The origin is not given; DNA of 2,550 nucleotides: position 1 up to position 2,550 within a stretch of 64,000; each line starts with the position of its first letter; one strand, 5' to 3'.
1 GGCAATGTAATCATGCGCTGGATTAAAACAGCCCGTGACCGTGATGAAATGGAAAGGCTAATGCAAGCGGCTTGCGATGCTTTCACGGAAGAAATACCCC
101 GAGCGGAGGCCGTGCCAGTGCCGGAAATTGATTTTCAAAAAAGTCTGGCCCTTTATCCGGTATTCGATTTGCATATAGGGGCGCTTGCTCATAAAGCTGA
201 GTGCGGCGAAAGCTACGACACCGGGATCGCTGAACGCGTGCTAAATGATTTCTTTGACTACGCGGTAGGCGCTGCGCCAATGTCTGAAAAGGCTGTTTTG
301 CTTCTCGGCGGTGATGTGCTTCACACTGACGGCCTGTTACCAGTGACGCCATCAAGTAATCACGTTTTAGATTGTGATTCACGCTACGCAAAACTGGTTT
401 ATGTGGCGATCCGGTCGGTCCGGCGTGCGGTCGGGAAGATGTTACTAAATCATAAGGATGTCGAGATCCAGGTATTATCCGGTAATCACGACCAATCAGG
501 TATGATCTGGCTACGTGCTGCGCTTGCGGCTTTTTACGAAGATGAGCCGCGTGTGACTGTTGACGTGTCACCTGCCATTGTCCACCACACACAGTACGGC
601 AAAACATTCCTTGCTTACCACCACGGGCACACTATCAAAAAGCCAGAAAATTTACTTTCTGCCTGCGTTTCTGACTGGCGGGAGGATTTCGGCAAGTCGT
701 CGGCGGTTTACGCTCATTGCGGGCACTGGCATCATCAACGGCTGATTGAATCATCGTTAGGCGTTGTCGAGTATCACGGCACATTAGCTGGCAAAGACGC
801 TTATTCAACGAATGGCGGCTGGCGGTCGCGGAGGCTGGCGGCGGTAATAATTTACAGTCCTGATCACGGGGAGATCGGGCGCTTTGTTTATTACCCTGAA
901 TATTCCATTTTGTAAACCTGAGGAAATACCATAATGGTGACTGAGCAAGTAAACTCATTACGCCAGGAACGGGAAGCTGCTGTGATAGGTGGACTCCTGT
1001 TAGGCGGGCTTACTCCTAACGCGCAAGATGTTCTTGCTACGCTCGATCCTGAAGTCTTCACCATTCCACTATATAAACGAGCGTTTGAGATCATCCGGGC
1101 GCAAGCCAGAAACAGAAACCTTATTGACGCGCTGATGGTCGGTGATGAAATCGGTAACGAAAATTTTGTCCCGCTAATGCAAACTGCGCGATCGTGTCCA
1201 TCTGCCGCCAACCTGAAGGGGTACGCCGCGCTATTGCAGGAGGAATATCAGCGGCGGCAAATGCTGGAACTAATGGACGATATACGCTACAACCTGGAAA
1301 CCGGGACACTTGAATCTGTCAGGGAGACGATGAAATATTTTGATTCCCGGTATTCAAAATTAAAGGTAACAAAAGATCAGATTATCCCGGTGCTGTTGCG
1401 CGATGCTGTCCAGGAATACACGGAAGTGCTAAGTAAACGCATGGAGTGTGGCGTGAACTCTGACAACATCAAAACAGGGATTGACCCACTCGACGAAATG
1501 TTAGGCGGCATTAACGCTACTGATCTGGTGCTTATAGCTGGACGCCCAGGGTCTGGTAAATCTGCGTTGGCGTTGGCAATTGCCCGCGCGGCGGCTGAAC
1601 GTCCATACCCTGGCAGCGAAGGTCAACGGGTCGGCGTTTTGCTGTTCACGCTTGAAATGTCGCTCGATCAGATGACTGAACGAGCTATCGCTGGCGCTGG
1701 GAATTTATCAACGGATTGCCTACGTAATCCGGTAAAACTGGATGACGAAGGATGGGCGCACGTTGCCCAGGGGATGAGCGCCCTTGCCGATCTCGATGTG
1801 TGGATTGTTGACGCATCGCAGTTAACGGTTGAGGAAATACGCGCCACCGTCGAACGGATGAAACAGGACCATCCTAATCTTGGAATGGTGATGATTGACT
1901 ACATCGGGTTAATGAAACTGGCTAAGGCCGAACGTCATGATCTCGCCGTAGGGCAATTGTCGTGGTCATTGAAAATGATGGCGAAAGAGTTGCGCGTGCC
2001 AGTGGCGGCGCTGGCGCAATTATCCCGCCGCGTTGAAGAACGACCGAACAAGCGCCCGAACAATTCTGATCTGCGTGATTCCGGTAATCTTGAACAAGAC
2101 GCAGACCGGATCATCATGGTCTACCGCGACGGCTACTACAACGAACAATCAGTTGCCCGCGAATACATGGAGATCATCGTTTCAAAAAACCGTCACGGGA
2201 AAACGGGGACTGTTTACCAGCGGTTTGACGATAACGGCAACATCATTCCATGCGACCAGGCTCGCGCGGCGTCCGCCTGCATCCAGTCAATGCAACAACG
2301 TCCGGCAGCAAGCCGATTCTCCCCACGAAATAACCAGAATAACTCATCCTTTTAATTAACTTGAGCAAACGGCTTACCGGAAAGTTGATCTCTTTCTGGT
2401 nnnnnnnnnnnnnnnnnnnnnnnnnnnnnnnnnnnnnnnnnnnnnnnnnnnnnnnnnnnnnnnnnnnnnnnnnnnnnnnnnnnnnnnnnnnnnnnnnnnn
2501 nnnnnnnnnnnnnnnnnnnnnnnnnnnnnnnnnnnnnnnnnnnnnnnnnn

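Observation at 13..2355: Metallophosphoesterase-fold protein translationally linked to a DnaB-like helicase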

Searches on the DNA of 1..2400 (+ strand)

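Call 10: search_dna_similar(query=window:1-2400:+, collection=phages, mode=near, max_rows=25)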
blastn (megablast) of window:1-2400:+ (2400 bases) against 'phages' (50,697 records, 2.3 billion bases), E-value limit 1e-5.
Records with a match: 7; places in all: 7; records where one place covers at least 80% of the query: 7.
Best place of each record, by identity: 90-95% 1; 80-90% 6.
By first word of the organism name: Escherichia 6; Enterobacteria 1.
By host as written in the record: Escherichia coli K-12 5; Escherichia coli 1; Escherichia coli str. K-12 substr. W3110 1.
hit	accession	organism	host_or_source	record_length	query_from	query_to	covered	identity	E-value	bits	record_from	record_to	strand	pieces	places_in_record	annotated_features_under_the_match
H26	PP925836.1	Escherichia phage MagusPhagus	Escherichia coli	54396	1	2400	100%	94.0%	0e+0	3640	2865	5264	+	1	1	hypothetical protein | DNA repair exonuclease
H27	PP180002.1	Escherichia phage mEp013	Escherichia coli K-12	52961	1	2400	100%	87.3%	0e+0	2737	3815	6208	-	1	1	DNA helicase | hypothetical protein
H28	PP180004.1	Escherichia phage mEp044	Escherichia coli K-12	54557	11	2400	100%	86.2%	0e+0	2575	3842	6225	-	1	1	DNA helicase | hypothetical protein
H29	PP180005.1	Escherichia phage mEp554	Escherichia coli K-12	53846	1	2400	100%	85.7%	0e+0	2521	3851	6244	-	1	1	DNA helicase | hypothetical protein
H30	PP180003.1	Escherichia phage mEp515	Escherichia coli K-12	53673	1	2400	100%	84.4%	0e+0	2363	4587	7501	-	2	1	DNA helicase | hypothetical protein | homing endonuclease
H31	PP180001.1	Escherichia phage mEp010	Escherichia coli K-12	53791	11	2400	99%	84.9%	0e+0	2400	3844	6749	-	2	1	DNA helicase | hypothetical protein | homing endonuclease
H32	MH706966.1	Enterobacteria phage mEp021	Escherichia coli str. K-12 substr. W3110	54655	11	2400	100%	84.4%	0e+0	2345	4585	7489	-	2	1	putative replicative DNA helicase | hypothetical protein | putative HNH endonuclease | ribosome_binding_site (x3)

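Call 12: get_annotated_region(hit=H26, flank=8000)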
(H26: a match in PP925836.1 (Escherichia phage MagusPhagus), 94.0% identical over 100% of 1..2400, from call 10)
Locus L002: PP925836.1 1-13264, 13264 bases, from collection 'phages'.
description: Escherichia phage MagusPhagus, complete genome.
organism: Escherichia phage MagusPhagus (NCBI taxid 3233703)
taxonomy: Viruses
host: Escherichia coli; source: bird poop; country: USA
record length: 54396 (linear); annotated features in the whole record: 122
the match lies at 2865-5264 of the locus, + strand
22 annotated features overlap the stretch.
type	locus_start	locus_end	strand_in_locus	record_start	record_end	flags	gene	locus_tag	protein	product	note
CDS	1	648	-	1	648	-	-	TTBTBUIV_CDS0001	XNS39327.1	hypothetical protein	-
CDS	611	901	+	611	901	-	-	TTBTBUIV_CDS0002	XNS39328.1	hypothetical protein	-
CDS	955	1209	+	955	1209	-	-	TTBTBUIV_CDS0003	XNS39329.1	replication initiation protein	-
CDS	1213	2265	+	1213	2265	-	-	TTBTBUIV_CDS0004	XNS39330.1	hypothetical protein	-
CDS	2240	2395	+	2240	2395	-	-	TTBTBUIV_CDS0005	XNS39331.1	hypothetical protein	-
CDS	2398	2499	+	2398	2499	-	-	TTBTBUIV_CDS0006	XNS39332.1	hypothetical protein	-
CDS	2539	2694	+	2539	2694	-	-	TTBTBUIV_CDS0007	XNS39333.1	hypothetical protein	-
CDS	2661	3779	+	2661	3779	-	-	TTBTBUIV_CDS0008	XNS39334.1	DNA repair exonuclease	-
CDS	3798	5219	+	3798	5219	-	-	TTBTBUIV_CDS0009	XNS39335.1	hypothetical protein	-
CDS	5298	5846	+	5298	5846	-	-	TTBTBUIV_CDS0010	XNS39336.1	MarR family transcrition regulator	-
CDS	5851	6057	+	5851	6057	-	-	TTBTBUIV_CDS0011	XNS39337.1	hypothetical protein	-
CDS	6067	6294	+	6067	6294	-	-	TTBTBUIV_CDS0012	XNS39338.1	hypothetical protein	-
CDS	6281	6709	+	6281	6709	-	-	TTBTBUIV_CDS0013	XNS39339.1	NinB/Orf homologous recombination mediator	-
CDS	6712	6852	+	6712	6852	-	-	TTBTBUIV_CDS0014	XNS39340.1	hypothetical protein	-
CDS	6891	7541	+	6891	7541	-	-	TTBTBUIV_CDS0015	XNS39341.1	hypothetical protein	-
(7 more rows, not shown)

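Call 15: get_annotated_region(hit=H32, flank=7000)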
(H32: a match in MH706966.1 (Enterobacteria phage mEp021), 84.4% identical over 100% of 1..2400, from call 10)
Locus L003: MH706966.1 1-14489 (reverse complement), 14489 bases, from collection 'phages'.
description: Enterobacteria phage mEp021, complete genome.
organism: Enterobacteria phage mEp021 (NCBI taxid 1150757)
taxonomy: Viruses; Duplodnaviria; Heunggongvirae; Uroviricota; Caudoviricetes
host: Escherichia coli str. K-12 substr. W3110; source: -; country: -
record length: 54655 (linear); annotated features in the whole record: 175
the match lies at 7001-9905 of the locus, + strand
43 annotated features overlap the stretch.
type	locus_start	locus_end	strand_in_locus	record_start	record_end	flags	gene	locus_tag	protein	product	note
CDS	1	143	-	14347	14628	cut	-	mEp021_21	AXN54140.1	putative anti-RecBCD protein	-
regulatory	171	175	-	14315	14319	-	-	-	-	ribosome_binding_site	AGGAG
CDS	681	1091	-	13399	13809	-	-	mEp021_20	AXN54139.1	putative single-strand DNA-binding protein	Structural phage Protein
CDS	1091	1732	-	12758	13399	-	-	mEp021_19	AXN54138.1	putative recombinase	Essential Recombination Function ERF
regulatory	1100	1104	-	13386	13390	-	-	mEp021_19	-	ribosome_binding_site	GGGAG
CDS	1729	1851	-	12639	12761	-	-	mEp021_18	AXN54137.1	hypothetical protein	-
regulatory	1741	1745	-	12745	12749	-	-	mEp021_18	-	ribosome_binding_site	AGGAG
regulatory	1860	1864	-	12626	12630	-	-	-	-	ribosome_binding_site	CGGAG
CDS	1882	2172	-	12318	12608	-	-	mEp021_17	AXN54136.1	hypothetical protein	-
regulatory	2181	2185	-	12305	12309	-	-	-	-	ribosome_binding_site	AGGAG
CDS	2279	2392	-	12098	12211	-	-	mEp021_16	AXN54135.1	hypothetical protein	-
regulatory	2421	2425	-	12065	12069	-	-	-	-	ribosome_binding_site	GGGGG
regulatory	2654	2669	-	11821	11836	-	-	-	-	terminator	TERM_1; score=100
CDS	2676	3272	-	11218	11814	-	-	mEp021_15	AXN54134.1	putative repressor protein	-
regulatory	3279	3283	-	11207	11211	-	-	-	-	ribosome_binding_site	GGGCG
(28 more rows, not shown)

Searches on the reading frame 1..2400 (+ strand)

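Call 64: search_protein_families(proteins=[L003:5266-6750:+, L003:7907-8407:+], library=phrogs)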
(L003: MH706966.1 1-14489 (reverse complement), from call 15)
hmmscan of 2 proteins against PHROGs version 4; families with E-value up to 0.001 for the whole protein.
L003:5266-6750:+ (495 aa): 11 families
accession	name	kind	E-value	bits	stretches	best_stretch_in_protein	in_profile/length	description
phrog_681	-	DNA, RNA and nucleotide metabolism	1.8e-90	305.2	2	148-486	186-536/576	endonuclease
phrog_559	-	DNA, RNA and nucleotide metabolism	1.6e-78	266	2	2-190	121-305/607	HNH endonuclease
phrog_5104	-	unknown function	8.3e-21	75.6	1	16-66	37-89/228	-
phrog_32686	-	unknown function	5.2e-10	40.3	0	50-61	28-39/65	-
phrog_18770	-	unknown function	1.6e-09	39.4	0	247-291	28-73/109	-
phrog_1492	-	DNA, RNA and nucleotide metabolism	3.2e-09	37.4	1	92-256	244-411/414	HNH endonuclease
phrog_4538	-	unknown function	6.9e-07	29.5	0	225-266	195-237/447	-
phrog_21057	-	unknown function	1.3e-06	29.3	0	210-247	7-42/72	-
phrog_26740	-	unknown function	6e-06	26.8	0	202-217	10-25/56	-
phrog_2670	-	unknown function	0.00013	23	0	293-322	5-35/66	-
phrog_1351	-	head and packaging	0.00017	22.9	0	324-349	44-69/88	terminase small subunit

L003:7907-8407:+ (167 aa): 17 families
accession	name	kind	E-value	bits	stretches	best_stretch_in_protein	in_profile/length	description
phrog_99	-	DNA, RNA and nucleotide metabolism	2.6e-58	199.5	1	1-165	113-269/383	HNH endonuclease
phrog_4578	-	DNA, RNA and nucleotide metabolism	3.3e-36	125.1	1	51-163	14-121/130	HNH endonuclease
phrog_3593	-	DNA, RNA and nucleotide metabolism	7.6e-20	72.5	1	34-154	79-191/210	HNH endonuclease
phrog_374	-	DNA, RNA and nucleotide metabolism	9.2e-19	68.6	1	49-157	304-407/617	HNH endonuclease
phrog_826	-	DNA, RNA and nucleotide metabolism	1.4e-12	48.8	1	52-97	113-159/281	HNH endonuclease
phrog_1492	-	DNA, RNA and nucleotide metabolism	1.5e-12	48.4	1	52-100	115-163/414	HNH endonuclease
phrog_59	-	DNA, RNA and nucleotide metabolism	3.1e-12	47.6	1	15-97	159-236/423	HNH endonuclease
phrog_959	-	DNA, RNA and nucleotide metabolism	1.7e-11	45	1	24-98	30-108/138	HNH endonuclease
phrog_1891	-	DNA, RNA and nucleotide metabolism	1.2e-08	35.7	1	36-95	150-211/255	HNH endonuclease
phrog_6254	-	DNA, RNA and nucleotide metabolism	2.7e-08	35.3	1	29-110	17-100/154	HNH endonuclease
phrog_13470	-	DNA, RNA and nucleotide metabolism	2.9e-07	31.7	1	91-156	82-142/152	HNH endonuclease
phrog_15471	-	DNA, RNA and nucleotide metabolism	7.4e-06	26.9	1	49-128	32-99/183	HNH endonuclease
phrog_30377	-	DNA, RNA and nucleotide metabolism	1.7e-05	25.9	1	51-103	12-62/82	HNH endonuclease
phrog_1872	-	DNA, RNA and nucleotide metabolism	1.7e-05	25.8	1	31-130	41-143/166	endonuclease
phrog_24751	-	DNA, RNA and nucleotide metabolism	1.9e-05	25.8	1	104-156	9-56/65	HNH endonuclease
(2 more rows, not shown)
